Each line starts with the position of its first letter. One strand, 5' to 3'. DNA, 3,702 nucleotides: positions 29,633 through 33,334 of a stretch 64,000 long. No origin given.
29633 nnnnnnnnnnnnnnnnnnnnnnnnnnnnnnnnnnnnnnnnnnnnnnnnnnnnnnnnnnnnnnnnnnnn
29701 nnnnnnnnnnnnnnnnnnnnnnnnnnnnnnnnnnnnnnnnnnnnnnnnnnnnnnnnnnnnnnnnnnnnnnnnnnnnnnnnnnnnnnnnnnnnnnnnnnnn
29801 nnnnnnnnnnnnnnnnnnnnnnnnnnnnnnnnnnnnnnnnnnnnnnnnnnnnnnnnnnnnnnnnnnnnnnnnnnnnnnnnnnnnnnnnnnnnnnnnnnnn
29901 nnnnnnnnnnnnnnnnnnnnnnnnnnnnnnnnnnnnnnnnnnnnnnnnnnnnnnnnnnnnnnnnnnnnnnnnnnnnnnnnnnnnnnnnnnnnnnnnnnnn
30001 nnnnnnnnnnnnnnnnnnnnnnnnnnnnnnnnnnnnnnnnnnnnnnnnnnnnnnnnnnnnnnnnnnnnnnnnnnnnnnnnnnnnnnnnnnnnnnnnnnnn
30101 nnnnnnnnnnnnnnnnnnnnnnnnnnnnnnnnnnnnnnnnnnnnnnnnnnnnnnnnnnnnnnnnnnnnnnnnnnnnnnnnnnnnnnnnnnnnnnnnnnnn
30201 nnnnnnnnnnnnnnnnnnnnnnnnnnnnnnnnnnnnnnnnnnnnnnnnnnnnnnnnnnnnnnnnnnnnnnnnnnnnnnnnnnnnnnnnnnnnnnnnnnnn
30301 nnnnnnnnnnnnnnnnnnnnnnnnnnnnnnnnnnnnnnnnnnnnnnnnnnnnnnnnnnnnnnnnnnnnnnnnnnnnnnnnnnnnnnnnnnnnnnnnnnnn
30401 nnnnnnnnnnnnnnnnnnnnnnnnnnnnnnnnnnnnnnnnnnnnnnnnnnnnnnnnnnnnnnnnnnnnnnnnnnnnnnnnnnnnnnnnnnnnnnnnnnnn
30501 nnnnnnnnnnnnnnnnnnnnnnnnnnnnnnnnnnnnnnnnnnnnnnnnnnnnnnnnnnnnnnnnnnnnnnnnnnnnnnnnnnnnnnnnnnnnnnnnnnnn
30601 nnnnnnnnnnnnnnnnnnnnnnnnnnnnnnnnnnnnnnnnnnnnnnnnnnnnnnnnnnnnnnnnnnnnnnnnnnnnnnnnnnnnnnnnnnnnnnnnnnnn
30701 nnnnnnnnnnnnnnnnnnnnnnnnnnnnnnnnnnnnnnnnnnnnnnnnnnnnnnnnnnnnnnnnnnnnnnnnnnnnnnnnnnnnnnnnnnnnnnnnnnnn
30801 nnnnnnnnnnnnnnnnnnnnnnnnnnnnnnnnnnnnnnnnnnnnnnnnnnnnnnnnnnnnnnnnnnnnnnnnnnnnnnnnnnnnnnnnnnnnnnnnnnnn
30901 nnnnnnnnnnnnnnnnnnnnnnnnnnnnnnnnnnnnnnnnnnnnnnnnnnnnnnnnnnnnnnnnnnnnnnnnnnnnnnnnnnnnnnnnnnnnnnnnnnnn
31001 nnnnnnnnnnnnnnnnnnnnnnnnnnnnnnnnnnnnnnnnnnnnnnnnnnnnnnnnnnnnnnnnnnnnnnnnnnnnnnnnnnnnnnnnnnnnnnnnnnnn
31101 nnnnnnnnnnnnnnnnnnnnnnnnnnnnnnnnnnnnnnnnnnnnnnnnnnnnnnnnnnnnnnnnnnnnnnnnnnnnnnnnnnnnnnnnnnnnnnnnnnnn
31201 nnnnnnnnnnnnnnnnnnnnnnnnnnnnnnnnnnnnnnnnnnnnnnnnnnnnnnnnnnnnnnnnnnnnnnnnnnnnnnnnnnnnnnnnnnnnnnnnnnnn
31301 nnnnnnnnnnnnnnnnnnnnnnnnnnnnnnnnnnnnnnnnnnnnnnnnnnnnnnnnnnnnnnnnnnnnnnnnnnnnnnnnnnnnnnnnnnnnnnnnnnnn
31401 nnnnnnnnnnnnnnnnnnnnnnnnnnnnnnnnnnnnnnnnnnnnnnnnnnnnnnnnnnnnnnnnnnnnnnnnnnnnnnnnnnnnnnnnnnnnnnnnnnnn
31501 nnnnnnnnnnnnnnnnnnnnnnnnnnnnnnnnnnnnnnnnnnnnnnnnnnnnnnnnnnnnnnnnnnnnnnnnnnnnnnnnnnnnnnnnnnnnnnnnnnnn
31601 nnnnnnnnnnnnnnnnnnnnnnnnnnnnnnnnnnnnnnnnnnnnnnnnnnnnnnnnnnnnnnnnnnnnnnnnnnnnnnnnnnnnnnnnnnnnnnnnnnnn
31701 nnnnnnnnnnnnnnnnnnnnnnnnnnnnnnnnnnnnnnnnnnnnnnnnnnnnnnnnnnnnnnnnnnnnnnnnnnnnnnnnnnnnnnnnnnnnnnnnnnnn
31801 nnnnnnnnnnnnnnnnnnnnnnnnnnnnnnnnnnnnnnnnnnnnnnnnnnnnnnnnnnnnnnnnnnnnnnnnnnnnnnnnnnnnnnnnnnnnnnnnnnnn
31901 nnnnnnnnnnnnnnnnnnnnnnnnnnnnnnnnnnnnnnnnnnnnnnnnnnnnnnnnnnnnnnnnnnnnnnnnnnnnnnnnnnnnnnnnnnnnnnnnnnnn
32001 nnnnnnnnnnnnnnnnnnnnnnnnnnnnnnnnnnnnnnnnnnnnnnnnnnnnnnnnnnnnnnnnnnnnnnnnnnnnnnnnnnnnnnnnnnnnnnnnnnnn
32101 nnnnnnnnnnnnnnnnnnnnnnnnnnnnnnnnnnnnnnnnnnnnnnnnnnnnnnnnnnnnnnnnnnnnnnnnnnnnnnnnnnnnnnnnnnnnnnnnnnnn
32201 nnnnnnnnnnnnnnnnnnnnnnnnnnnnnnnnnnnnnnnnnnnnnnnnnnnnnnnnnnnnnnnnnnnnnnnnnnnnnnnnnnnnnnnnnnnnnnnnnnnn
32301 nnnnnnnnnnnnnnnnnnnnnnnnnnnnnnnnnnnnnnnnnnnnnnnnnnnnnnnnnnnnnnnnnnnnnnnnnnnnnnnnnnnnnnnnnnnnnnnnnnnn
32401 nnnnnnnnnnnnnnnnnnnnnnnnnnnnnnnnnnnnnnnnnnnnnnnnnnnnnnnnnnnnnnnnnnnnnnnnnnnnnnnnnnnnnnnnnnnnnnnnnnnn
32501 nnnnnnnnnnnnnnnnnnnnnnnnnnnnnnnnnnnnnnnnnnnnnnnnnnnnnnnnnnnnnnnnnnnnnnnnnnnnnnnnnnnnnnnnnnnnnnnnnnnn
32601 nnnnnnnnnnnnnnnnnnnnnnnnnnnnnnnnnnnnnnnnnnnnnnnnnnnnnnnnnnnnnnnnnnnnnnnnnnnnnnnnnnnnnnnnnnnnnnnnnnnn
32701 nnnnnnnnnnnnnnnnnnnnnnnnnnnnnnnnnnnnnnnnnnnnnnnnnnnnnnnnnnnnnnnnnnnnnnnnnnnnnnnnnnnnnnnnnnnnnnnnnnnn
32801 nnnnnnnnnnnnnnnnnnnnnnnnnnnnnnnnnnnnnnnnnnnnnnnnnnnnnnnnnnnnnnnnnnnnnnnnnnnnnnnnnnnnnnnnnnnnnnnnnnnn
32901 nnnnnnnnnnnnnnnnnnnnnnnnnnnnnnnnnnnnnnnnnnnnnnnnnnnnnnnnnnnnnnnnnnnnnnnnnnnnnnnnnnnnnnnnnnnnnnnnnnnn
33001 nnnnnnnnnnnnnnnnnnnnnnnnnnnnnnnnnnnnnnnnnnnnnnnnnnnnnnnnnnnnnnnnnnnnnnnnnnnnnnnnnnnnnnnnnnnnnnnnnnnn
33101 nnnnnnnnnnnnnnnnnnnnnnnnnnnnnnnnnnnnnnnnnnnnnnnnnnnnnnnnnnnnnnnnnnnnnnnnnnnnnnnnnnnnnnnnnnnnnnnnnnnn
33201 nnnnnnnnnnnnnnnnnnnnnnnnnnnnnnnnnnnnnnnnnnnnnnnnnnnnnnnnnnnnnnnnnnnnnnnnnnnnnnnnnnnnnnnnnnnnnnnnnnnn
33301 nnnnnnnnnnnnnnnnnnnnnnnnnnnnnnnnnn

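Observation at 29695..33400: Degenerate direct repeat of the fmt 3' end flanks the DUF1566-brnTA segment - signature of an islet inserted at the fmt 3' end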

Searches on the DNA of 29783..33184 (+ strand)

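Call 64: search_dna_similar(query=window:29783-33184:+, collection=plasmids, mode=distant, max_rows=8)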
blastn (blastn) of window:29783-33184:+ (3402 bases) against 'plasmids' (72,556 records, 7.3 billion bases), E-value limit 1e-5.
No match.
